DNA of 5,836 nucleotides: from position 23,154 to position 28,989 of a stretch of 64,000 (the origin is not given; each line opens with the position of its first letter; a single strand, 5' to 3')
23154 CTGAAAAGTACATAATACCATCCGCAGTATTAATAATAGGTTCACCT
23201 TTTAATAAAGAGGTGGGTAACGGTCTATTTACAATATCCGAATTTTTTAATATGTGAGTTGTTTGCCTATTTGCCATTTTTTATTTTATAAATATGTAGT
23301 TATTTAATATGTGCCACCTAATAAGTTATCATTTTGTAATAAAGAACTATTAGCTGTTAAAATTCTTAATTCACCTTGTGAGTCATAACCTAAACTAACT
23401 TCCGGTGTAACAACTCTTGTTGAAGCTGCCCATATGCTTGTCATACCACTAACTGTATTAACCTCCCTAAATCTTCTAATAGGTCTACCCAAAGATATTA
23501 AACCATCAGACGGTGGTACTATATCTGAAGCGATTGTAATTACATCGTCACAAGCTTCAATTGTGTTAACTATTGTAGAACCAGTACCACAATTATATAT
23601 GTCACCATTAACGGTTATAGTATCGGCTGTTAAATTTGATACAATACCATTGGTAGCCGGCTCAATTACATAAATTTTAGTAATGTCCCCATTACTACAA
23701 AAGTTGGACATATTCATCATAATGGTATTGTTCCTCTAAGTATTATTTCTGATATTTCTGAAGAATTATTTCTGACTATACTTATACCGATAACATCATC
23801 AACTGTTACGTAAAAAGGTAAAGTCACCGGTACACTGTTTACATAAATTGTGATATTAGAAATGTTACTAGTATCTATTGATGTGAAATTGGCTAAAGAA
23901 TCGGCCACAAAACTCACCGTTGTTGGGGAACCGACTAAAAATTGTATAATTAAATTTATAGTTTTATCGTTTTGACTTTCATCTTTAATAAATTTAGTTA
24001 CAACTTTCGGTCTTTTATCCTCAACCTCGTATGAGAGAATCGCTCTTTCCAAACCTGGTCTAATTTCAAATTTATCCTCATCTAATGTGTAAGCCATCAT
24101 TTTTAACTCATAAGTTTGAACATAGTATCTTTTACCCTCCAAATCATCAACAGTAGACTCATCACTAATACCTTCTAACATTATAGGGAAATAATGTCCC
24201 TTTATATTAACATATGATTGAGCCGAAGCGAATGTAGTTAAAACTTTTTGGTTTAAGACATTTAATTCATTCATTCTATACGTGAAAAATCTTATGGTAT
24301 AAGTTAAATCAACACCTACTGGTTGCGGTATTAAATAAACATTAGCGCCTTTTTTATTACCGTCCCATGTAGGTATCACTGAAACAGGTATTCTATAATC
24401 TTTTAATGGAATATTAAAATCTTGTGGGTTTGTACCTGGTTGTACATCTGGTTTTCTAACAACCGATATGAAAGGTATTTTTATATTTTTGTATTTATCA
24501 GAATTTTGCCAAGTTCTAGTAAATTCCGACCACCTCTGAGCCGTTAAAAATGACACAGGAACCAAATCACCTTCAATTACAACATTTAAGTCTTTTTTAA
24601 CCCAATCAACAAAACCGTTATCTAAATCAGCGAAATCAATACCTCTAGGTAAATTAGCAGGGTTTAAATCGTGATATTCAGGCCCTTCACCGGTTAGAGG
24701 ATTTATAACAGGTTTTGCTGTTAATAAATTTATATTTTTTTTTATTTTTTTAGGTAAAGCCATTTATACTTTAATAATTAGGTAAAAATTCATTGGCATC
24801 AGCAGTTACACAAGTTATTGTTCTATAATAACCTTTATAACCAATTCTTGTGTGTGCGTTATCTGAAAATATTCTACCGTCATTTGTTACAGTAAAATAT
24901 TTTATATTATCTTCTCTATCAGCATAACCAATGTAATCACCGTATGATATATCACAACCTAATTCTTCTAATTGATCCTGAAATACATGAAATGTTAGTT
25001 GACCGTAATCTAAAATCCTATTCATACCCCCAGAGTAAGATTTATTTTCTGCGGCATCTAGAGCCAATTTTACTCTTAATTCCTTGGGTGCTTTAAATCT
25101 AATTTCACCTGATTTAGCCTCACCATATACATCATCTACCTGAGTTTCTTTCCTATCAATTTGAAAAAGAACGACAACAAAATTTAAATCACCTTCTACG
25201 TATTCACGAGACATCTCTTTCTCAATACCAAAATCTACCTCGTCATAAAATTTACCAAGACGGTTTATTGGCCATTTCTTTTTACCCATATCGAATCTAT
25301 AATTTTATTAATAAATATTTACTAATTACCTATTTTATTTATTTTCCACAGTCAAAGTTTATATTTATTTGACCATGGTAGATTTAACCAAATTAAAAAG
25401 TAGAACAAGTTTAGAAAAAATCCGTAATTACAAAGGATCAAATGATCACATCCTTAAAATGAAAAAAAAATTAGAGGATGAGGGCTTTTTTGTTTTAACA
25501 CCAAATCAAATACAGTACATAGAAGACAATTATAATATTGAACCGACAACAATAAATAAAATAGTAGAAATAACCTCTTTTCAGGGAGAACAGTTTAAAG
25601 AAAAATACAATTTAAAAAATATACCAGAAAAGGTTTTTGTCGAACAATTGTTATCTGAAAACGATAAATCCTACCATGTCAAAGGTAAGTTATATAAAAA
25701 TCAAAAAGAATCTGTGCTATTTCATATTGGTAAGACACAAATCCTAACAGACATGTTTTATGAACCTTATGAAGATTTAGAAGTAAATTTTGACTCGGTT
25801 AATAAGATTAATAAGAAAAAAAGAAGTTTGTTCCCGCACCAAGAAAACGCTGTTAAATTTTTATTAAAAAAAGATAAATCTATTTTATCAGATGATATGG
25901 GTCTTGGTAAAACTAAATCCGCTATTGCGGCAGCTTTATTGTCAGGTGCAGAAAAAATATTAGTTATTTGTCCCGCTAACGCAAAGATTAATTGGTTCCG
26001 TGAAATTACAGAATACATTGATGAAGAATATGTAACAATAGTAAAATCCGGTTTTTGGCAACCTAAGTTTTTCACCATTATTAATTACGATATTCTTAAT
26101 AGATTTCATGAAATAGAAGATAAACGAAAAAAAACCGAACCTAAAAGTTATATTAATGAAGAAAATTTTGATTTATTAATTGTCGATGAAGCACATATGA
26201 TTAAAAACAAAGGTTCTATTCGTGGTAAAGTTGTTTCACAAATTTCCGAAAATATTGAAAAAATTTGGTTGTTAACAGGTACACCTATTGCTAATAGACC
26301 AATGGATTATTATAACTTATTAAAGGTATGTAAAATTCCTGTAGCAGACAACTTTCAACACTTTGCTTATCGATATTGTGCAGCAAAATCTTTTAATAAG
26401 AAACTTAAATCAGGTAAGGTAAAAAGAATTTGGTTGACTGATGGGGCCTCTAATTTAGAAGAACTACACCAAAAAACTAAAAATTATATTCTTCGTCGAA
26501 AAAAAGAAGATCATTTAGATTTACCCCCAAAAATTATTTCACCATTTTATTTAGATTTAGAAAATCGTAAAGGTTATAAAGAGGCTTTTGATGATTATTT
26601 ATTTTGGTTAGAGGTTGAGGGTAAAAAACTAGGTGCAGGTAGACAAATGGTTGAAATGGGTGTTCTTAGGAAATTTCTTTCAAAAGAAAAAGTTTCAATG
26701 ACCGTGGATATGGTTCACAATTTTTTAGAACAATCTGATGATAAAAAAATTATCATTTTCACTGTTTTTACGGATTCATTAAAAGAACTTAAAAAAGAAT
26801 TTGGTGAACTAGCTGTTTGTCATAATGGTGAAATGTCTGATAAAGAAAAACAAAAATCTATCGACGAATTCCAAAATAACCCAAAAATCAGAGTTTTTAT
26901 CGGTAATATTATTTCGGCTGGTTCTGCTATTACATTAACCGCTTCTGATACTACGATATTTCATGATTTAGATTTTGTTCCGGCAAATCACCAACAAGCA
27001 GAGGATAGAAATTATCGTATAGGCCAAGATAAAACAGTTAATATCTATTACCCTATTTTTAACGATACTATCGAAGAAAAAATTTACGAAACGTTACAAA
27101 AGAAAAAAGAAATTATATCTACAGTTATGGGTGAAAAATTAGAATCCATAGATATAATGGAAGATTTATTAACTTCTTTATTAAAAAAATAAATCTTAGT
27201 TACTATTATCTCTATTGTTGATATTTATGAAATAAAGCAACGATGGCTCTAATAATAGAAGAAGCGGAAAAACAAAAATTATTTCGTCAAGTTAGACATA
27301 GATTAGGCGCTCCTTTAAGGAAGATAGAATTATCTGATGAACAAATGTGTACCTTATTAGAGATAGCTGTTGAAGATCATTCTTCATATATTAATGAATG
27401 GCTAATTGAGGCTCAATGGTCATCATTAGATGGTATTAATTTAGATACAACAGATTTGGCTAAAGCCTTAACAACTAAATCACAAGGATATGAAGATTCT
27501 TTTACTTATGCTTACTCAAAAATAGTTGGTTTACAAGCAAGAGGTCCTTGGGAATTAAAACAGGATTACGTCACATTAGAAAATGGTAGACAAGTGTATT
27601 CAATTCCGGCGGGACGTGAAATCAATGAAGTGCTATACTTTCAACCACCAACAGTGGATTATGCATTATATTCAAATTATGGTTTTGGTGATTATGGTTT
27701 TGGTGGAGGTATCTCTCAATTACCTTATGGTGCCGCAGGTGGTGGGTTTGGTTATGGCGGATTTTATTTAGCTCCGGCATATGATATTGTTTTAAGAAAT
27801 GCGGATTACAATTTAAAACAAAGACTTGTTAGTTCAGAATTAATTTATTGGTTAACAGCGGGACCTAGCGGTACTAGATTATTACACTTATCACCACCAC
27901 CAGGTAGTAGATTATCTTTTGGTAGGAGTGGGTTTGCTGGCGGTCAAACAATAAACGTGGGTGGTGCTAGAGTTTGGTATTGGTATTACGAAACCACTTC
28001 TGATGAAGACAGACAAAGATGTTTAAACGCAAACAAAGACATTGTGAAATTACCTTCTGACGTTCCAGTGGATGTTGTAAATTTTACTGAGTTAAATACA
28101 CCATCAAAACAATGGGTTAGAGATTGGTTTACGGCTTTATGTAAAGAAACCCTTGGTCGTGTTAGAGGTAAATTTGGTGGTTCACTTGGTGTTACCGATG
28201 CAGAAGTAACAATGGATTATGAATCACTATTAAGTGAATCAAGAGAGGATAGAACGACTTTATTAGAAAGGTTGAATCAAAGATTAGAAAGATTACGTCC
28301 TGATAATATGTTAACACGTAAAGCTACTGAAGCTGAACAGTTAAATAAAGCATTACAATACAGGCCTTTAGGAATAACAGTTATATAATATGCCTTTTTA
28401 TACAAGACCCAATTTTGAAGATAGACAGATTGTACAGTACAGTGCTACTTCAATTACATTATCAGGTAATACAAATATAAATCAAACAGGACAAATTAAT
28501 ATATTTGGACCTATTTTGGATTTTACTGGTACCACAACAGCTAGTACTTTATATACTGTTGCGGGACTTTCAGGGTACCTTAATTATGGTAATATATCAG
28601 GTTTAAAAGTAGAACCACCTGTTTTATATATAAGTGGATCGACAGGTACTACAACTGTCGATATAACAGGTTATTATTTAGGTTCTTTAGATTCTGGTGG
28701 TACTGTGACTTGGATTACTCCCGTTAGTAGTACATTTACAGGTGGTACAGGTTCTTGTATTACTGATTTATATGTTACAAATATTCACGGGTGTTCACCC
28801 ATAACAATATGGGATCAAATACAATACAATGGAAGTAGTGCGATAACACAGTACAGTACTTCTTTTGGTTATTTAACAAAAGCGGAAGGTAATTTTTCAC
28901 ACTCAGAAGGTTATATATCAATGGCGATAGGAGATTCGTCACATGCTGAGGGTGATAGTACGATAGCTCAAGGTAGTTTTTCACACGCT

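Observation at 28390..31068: Receptor-binding protein with YadA-head-like SHAEG 14-residue tandem repeats (two blocks; 42-nt DNA periodicity)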

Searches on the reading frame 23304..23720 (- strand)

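Call 27: search_protein_families(library=pfam, proteins=[window:23304-23720:-], max_evalue=0.01)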
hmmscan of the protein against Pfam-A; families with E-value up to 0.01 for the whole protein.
window:23304-23720:- (138 aa): 0 families

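Call 56: search_protein_families(library=phrogs, proteins=[window:23304-23720:-], max_evalue=0.1)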
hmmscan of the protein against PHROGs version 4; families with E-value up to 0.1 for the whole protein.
window:23304-23720:- (138 aa): 1 family
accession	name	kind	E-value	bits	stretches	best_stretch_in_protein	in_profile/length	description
phrog_7121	-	tail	0.042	12.9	1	48-93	745-793/927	tail fiber protein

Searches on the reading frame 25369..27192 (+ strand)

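Call 3: search_protein_families(library=pfam, proteins=[window:25369-27192:+], max_evalue=0.1)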
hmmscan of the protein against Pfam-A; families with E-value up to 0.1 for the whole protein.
window:25369-27192:+ (607 aa): 8 families
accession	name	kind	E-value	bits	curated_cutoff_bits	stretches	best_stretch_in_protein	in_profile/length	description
PF00176.29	SNF2-rel_dom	-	1.1e-29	103.9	24.9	1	157-405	1-251/290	SNF2-related domain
PF00271.37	Helicase_C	-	1.7e-12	48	23.5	1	446-552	3-110/110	Helicase conserved C-terminal domain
PF00270.35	DEAD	-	2.9e-08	34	26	1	156-307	2-161/167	DEAD/DEAH box helicase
PF04851.21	ResIII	-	8.8e-08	32.7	22.5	1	153-306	3-162/164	Type III restriction enzyme, res subunit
PF13245.12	AAA_19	-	0.00088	19.9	25.1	1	158-280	1-104/134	AAA domain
PF09848.15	SLFN-g3_helicase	-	0.029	14.1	24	0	248-287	56-100/354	Schlafen group 3, DNA/RNA helicase domain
PF13173.12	AAA_14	-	0.069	13.6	27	0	451-528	21-100/129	AAA domain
PF07652.20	Flavi_DEAD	-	0.089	13.2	21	0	263-307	92-137/148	Flavivirus DEAD domain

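Call 4: search_protein_families(library=phrogs, proteins=[window:25369-27192:+], max_evalue=0.01)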
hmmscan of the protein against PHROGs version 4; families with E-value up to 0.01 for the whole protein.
window:25369-27192:+ (607 aa): 7 families
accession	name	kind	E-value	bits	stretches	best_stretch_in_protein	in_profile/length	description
phrog_62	-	DNA, RNA and nucleotide metabolism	1.4e-110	371.9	1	74-594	605-1140/1881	DNA helicase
phrog_29996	-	unknown function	5.7e-30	105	1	145-585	715-1162/1189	-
phrog_1685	-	unknown function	2.8e-20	72.2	2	497-589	1458-1551/2278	-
phrog_16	-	DNA, RNA and nucleotide metabolism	1e-18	68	1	96-514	229-550/986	DNA helicase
phrog_11801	-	other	1.3e-15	56.7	2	298-381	1100-1190/2269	DNA methyltransferase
phrog_23807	-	unknown function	3.8e-12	45.8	1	172-322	150-323/1053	-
phrog_11354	-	unknown function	4e-09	37.2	1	493-585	11-103/116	-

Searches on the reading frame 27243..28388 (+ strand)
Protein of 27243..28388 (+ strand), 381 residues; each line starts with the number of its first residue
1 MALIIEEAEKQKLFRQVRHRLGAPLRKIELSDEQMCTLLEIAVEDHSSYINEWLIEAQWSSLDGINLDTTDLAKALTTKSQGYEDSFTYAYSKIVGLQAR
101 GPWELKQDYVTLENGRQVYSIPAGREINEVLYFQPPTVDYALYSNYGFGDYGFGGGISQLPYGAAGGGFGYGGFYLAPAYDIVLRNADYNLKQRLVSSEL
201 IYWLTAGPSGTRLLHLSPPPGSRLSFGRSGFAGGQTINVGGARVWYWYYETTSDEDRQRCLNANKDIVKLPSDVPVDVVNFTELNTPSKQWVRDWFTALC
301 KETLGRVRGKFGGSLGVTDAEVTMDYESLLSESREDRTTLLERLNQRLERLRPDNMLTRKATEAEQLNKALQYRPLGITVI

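Call 3: search_protein_families(library=pfam, proteins=[window:27243-28388:+], max_evalue=0.1)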
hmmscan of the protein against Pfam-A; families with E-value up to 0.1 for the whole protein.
window:27243-28388:+ (381 aa): 0 families

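Call 4: search_protein_families(library=phrogs, proteins=[window:27243-28388:+], max_evalue=0.01)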
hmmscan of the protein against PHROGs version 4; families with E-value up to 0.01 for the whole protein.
window:27243-28388:+ (381 aa): 1 family
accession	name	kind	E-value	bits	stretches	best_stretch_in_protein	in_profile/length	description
phrog_211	-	connector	1.2e-09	38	1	285-349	902-964/976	head-tail adaptor Ad2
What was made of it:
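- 27243..28388 (+): Upstream gene: T4 gp13-like neck / head-tail adaptor protein (381 aa). Its stop lies 1 nt before the fibre start. PHROG 211 'head-tail adaptor Ad2', E 1e-9 (call 4).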

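Call 26: search_dna_similar(query=window:27243-28388:+, collection=phages, mode=protein, max_rows=15)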
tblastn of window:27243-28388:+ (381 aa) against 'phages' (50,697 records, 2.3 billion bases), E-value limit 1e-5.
No match.

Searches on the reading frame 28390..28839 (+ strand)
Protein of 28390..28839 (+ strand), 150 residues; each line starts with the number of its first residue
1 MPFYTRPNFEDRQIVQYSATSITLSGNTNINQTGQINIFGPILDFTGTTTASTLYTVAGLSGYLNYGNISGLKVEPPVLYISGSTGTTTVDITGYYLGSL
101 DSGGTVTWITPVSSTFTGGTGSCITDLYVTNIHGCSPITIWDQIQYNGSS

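Call 37: find_related_loci(query=A2, collection=viral_contigs, flank=6000)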
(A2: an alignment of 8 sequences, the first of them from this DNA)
Query A2 (142 aa) in viral_contigs; peptide patterns used: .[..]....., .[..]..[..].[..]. (x = any residue, [..] = any of these).
62 stretches matched a pattern; 18 encode a relative of the query (tblastn E <= 1e-3); 18 distinct loci.
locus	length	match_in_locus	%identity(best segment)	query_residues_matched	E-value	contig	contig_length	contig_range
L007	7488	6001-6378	75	1-129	6e-53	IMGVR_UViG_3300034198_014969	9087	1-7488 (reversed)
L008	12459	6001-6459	54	1-135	3e-47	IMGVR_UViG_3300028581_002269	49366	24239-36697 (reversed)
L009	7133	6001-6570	46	1-142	2e-37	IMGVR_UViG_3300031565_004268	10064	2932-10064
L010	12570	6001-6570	46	1-142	2e-37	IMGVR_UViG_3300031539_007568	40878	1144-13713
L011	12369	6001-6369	60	1-124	4e-35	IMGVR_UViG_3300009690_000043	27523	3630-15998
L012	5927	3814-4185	59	1-125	8e-34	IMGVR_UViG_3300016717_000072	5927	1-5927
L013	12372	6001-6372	59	1-125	8e-34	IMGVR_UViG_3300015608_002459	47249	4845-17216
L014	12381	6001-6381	53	1-137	2e-33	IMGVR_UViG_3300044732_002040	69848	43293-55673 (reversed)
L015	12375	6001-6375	50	1-135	6e-32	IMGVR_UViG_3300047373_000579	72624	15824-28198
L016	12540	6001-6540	46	3-140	6e-31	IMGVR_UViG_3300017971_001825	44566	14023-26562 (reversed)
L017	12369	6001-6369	55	3-135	5e-30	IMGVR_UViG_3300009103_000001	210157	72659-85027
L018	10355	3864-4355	40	3-140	6e-24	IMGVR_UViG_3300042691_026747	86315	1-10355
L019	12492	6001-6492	40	3-140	6e-24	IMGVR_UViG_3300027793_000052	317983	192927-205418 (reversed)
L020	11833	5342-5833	40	3-140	6e-24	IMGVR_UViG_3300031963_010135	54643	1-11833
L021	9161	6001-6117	82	1-39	1e-17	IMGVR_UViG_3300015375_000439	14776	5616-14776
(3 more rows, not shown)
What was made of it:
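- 28390..28815 (+): Conserved N-terminal domain (aa 1-142), the presumed virion-attachment part. Its first ~25-35 residues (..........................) are the only part shared by the whole orthologue set. 18 IMG/VR loci were found with this domain (call 37).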

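Call 55: search_protein_families(library=pfam, proteins=[window:28390-28839:+], max_evalue=10)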
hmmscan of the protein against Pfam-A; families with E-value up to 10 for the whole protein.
window:28390-28839:+ (150 aa): 1 family
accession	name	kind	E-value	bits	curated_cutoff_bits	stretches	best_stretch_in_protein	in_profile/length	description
PF19076.6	CshA_repeat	-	0.00082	20.4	27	1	7-54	39-85/103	Surface adhesin CshA repetitive domain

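Call 56: search_protein_families(library=phrogs, proteins=[window:28390-28839:+], max_evalue=0.1)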
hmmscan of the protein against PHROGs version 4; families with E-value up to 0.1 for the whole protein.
window:28390-28839:+ (150 aa): 0 families

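Call 70: find_related_loci(query=A2, collection=genome_contigs, flank=3000)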
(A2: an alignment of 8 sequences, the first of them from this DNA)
Query A2 (142 aa) in genome_contigs; peptide patterns used: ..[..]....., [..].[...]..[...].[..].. (x = any residue, [..] = any of these).
94 stretches matched a pattern, but none encodes a relative of the query by tblastn (E <= 1e-3).
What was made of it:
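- On Trimeric autotransporter adhesin (type Vc secretion): No relatives were found in representative bacterial genomes (call 70).
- Tried and rejected: The genome scan gave none (call 70).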
